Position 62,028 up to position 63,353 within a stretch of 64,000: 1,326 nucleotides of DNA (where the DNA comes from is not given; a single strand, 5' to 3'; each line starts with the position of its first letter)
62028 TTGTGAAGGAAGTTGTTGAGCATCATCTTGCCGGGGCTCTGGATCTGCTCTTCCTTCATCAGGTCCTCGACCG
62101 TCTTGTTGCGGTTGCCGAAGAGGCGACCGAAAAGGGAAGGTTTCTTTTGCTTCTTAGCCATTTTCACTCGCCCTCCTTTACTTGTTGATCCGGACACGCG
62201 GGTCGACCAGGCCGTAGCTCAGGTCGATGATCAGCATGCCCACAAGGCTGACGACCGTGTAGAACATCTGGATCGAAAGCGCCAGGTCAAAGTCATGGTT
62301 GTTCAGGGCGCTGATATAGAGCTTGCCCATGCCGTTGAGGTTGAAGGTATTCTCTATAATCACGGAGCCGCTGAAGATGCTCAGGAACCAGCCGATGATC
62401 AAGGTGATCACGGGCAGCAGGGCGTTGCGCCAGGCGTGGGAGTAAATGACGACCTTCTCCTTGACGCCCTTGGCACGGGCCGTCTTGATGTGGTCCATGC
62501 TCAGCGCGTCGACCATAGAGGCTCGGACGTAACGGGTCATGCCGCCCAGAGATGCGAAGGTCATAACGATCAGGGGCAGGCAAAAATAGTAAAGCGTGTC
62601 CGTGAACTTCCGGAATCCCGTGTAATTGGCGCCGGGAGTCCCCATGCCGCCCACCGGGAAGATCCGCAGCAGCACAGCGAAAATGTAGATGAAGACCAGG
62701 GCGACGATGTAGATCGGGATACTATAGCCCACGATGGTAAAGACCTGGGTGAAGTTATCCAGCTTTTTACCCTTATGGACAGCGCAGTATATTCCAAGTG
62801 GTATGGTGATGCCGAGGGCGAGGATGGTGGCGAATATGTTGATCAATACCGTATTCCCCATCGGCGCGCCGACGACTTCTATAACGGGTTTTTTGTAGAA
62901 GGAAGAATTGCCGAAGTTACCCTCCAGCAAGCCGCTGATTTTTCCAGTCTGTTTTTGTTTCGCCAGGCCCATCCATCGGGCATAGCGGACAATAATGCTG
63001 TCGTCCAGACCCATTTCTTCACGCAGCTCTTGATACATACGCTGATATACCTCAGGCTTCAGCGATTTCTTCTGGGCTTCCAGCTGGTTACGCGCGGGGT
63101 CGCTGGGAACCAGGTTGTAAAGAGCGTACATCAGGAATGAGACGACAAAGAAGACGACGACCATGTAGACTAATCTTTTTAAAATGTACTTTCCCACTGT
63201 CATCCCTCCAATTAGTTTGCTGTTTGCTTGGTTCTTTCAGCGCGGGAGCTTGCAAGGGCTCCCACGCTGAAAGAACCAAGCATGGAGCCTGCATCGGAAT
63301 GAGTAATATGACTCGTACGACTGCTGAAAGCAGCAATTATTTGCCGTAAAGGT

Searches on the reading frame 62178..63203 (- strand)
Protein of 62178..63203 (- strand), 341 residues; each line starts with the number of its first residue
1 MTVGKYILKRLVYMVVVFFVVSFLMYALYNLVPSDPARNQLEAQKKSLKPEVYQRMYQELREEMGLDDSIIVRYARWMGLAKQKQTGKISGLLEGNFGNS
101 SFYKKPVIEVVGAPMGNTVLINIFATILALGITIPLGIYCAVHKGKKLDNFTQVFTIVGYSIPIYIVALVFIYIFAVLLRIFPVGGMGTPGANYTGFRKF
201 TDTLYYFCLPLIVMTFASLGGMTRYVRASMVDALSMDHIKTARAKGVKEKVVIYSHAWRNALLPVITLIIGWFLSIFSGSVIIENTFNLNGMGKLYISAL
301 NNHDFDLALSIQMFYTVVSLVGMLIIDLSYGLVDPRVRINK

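Call 91: find_encoding_contigs(protein=window:62178-63203:-, flank=10000, max_places=1)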
Protein window:62178-63203:- (341 aa): 8 contigs read that carry it; 1 place shown.
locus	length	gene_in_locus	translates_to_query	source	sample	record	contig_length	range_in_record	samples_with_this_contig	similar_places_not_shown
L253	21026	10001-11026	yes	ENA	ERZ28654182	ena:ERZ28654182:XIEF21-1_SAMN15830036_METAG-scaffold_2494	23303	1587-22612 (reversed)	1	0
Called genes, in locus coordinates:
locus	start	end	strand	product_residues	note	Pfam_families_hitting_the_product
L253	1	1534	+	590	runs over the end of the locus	PF09826:Beta_propel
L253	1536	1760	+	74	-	PF05979:DUF896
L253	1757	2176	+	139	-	-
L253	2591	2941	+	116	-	PF04297:UPF0122, PF04545:Sigma70_r4, PF08281:Sigma70_r4_2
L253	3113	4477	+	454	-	PF02881:SRP54_N, PF00448:SRP54, PF02978:SRP_SPB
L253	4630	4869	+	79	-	PF00886:Ribosomal_S16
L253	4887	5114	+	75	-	PF13083:KH_KhpA-B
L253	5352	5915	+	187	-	PF01782:RimM, PF05239:PRC (weak), PF24986:PRC_RimM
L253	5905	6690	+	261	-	PF01746:tRNA_m1G_MT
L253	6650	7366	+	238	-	PF02146:SIR2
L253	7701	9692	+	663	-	PF00496:SBP_bac_5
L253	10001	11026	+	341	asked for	PF19300:BPD_transp_1_N, PF00528:BPD_transp_1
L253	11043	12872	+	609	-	PF12911:OppC_N, PF25390:WD40_RLD, PF13540:RCC1_2, PF25390:WD40_RLD, PF13540:RCC1_2 (weak), PF00528:BPD_transp_1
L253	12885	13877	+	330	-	PF00005:ABC_tran, PF13304:AAA_21 (weak), PF08352:oligo_HPY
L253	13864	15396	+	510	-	PF02463:SMC_N (faint), PF00005:ABC_tran, PF08352:oligo_HPY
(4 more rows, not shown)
